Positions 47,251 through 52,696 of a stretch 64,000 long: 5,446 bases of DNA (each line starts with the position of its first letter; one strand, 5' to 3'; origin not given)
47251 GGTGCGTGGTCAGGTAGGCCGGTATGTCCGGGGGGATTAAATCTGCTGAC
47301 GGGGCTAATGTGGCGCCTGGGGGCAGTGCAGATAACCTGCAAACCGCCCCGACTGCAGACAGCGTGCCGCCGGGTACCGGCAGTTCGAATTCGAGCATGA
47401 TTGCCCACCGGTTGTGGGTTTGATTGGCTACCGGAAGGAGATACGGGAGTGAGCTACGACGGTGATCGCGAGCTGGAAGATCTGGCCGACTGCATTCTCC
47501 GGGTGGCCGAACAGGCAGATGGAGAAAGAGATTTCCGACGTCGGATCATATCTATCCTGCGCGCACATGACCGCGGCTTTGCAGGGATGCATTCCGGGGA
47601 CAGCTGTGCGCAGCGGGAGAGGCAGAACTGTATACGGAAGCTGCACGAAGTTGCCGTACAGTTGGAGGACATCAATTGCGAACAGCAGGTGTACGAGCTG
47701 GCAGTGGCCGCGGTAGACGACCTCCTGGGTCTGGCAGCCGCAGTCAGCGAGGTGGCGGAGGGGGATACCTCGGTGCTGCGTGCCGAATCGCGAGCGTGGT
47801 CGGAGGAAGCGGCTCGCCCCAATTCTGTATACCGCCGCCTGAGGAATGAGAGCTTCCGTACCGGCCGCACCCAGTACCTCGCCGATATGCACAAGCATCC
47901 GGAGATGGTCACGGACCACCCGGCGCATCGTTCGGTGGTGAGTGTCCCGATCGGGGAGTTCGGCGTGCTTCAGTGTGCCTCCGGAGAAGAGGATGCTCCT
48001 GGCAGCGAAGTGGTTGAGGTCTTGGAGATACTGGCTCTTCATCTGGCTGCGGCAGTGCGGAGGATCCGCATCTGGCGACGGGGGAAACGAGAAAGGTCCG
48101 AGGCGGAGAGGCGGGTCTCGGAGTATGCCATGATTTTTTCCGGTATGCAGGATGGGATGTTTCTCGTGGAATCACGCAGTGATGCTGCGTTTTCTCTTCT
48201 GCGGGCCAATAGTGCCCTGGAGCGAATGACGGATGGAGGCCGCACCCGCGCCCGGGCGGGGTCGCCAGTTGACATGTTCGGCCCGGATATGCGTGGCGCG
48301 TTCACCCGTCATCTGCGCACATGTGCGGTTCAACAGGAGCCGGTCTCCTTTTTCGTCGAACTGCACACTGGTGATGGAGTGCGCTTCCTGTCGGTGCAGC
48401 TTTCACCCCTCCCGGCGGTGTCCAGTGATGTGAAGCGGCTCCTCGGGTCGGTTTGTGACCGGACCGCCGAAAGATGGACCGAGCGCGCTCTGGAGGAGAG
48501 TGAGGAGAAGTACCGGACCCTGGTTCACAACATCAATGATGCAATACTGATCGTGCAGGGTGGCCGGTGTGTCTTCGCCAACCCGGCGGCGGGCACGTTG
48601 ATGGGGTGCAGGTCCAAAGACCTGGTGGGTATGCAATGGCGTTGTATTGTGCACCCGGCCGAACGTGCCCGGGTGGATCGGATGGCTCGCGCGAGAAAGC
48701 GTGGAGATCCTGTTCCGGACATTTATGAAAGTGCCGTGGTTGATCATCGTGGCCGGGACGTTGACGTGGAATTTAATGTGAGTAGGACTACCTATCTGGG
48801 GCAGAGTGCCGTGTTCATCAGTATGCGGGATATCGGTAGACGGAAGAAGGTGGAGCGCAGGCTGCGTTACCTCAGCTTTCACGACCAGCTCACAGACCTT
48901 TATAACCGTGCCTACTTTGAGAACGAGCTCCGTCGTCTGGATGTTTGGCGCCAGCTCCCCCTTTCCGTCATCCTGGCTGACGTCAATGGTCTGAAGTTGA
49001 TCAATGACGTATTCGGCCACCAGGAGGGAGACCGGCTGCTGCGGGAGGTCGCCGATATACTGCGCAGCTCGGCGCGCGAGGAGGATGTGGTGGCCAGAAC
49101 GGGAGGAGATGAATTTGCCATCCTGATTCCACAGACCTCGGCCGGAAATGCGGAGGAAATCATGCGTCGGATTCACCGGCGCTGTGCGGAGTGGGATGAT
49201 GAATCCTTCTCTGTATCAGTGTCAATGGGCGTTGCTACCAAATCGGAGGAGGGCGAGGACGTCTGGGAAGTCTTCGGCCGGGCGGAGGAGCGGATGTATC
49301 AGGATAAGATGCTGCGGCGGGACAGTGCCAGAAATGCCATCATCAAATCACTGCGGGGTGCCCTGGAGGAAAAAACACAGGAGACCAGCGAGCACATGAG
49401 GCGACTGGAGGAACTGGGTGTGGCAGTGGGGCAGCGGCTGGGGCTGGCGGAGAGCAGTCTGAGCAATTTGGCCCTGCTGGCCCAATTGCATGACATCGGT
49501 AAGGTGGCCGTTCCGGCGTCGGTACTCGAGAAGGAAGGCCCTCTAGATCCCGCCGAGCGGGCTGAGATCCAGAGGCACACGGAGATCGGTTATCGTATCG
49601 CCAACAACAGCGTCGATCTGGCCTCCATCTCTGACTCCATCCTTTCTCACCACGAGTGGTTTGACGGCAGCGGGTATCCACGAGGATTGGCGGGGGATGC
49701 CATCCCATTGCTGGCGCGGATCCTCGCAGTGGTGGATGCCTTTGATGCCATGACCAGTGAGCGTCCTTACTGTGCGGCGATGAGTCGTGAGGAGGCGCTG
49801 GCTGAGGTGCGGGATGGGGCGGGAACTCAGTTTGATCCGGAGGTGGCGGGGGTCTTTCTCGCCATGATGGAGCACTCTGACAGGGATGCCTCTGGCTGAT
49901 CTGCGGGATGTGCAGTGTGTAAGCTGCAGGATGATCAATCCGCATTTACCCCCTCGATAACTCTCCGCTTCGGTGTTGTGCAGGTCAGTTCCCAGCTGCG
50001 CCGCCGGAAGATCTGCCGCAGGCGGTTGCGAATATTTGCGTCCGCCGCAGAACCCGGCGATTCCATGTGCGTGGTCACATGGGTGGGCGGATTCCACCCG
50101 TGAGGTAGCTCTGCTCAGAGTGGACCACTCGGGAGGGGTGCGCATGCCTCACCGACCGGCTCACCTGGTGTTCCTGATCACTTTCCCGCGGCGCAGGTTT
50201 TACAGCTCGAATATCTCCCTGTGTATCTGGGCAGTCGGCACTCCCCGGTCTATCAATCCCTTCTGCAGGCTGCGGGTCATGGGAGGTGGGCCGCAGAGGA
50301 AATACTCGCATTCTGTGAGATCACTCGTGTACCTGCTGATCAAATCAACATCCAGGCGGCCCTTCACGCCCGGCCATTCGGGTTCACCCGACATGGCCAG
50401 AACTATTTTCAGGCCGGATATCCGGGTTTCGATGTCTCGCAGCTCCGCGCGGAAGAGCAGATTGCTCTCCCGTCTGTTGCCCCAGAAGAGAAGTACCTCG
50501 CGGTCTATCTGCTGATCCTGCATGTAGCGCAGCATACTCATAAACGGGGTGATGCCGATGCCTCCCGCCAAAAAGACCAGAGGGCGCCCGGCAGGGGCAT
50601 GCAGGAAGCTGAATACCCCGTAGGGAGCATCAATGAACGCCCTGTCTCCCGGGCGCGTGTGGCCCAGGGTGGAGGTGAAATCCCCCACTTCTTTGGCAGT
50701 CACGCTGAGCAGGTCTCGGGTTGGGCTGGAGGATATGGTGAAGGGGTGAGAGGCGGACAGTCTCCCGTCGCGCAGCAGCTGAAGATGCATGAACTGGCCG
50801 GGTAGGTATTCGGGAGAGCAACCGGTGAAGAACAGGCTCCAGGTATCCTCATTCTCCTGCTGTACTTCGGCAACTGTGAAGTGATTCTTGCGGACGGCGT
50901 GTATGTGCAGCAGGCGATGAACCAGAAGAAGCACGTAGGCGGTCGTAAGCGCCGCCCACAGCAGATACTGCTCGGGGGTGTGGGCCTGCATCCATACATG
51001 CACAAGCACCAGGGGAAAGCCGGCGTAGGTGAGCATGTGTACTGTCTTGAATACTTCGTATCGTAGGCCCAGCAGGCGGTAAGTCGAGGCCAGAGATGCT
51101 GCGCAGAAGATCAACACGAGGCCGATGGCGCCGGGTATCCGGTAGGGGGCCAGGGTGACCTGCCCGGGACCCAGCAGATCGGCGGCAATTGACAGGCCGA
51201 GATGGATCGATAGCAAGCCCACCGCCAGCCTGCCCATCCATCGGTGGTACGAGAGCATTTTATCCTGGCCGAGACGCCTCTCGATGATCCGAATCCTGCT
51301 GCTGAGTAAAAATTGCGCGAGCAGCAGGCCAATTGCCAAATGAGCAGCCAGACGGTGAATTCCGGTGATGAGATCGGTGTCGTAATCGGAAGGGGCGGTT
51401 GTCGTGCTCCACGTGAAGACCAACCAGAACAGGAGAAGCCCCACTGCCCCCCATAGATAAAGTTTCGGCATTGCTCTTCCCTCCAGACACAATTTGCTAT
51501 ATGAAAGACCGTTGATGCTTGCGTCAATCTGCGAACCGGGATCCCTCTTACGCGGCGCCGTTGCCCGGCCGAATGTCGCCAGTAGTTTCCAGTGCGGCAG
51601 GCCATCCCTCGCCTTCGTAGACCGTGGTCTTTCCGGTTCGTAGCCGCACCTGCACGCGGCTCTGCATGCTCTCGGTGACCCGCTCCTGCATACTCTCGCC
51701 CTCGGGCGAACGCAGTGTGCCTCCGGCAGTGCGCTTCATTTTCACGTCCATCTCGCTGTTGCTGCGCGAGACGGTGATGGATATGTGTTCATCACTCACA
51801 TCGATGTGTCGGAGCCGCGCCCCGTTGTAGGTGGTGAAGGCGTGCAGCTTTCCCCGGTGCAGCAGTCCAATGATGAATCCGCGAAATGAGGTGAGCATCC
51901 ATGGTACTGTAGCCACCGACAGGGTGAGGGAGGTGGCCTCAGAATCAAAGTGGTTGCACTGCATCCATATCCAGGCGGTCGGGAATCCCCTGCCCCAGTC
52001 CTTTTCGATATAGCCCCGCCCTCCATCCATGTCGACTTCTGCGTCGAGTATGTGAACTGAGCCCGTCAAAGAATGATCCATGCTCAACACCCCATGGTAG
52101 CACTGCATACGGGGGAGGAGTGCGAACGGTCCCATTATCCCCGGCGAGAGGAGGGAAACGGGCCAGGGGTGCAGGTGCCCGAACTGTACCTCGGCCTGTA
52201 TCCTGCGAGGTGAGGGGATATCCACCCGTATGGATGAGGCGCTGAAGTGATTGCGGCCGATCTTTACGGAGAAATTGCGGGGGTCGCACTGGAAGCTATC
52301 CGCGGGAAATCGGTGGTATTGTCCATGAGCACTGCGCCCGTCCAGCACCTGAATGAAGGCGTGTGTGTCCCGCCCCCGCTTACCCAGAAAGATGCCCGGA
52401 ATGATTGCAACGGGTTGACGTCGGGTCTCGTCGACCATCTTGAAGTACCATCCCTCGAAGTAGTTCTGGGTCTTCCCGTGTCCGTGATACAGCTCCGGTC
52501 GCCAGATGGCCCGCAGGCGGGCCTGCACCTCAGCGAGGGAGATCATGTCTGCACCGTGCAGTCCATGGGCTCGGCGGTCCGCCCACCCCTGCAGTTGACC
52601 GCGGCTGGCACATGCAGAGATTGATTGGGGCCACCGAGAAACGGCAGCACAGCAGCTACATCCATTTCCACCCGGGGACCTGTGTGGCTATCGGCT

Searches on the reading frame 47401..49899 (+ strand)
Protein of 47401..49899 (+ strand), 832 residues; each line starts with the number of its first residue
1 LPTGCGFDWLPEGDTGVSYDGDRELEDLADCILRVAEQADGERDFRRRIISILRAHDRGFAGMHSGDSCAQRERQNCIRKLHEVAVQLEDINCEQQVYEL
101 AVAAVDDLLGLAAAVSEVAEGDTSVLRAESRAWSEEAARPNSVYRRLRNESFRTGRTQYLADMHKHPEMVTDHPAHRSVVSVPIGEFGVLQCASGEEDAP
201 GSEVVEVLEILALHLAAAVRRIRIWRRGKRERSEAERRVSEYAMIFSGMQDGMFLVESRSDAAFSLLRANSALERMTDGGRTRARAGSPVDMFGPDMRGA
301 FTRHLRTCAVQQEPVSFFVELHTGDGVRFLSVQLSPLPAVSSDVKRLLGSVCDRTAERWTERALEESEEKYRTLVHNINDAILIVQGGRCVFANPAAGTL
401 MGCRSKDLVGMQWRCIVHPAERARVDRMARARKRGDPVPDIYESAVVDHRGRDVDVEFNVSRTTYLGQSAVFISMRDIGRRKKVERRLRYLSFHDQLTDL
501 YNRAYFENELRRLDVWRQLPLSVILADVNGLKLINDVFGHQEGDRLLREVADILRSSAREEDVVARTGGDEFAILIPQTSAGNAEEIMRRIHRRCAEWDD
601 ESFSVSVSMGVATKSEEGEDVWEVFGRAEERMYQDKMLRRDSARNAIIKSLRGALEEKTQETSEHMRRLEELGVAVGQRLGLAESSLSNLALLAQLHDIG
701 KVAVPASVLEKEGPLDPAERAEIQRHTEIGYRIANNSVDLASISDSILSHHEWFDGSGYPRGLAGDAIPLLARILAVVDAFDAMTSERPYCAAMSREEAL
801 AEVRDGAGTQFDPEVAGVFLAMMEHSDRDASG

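Call 38: search_protein_families(library=pfam, proteins=[window:47401-49899:+], max_evalue=0.001)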
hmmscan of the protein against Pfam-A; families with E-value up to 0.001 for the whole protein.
window:47401-49899:+ (832 aa): 11 families
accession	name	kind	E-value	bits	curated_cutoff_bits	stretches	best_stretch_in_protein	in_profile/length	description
PF13487.12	HD_5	-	3.6e-39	134.6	27.2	1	652-815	4-170/170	HD domain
PF00990.26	GGDEF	-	5.7e-38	130.7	23.8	1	493-640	2-159/161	Diguanylate cyclase, GGDEF domain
PF01966.28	HD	-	2.5e-15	57.2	22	1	663-784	2-116/116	HD domain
PF08448.16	PAS_4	-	9.7e-14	52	23.1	1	261-358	12-109/110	PAS fold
PF13188.13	PAS_8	-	6.5e-10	39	21.8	1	369-418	1-51/65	PAS domain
PF13185.12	GAF_2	-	7.1e-08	33.2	28.6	1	95-219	5-135/136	GAF domain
PF00989.32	PAS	-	1.4e-07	32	22.6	1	369-478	1-113/113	PAS fold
PF13426.13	PAS_9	-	5.9e-07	30.1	27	1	379-478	1-101/103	PAS domain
PF17853.6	GGDEF_2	-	4.4e-06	27.4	24.5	1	510-611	12-93/116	GGDEF-like domain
PF08447.18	PAS_3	-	0.00018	22.1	25.6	0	391-430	2-43/89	PAS fold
PF24820.1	Diguanyl_cycl_sensor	-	0.00092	19.6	28.1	0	374-461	1-94/109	Diguanylate cyclase-like sensor domain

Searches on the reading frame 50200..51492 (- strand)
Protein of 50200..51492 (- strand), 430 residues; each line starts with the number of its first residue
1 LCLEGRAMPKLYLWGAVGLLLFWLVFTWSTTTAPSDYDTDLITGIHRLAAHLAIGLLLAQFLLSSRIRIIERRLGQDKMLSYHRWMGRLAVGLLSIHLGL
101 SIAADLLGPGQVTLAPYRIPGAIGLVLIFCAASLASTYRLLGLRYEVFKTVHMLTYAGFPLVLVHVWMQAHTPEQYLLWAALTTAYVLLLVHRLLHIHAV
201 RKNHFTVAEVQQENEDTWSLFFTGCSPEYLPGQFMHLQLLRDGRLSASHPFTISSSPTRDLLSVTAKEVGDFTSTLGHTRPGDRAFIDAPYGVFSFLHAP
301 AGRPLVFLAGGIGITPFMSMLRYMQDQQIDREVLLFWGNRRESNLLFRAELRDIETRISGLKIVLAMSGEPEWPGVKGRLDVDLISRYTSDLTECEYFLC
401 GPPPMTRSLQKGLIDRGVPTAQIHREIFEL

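Call 38: search_protein_families(library=pfam, proteins=[window:50200-51492:-], max_evalue=0.001)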
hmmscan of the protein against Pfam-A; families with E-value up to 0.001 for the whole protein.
window:50200-51492:- (430 aa): 3 families
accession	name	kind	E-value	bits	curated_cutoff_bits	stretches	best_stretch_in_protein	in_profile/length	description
PF00175.26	NAD_binding_1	-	1.6e-22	80.7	22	1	307-410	1-108/109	Oxidoreductase NAD-binding domain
PF01794.25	Ferric_reduct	-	9.4e-15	55.2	28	1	50-161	2-119/121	Ferric reductase like transmembrane component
PF08022.18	FAD_binding_8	-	2.5e-07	31.2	22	1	205-277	4-79/109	FAD-binding domain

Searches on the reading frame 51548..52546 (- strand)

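Call 38: search_protein_families(library=pfam, proteins=[window:51548-52546:-], max_evalue=0.001)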
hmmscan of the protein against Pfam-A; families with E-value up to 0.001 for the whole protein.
window:51548-52546:- (332 aa): 1 family
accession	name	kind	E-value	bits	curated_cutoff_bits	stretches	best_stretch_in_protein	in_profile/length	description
PF14249.11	Tocopherol_cycl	-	2.6e-19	69.9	26.6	1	147-323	155-335/335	Tocopherol cyclase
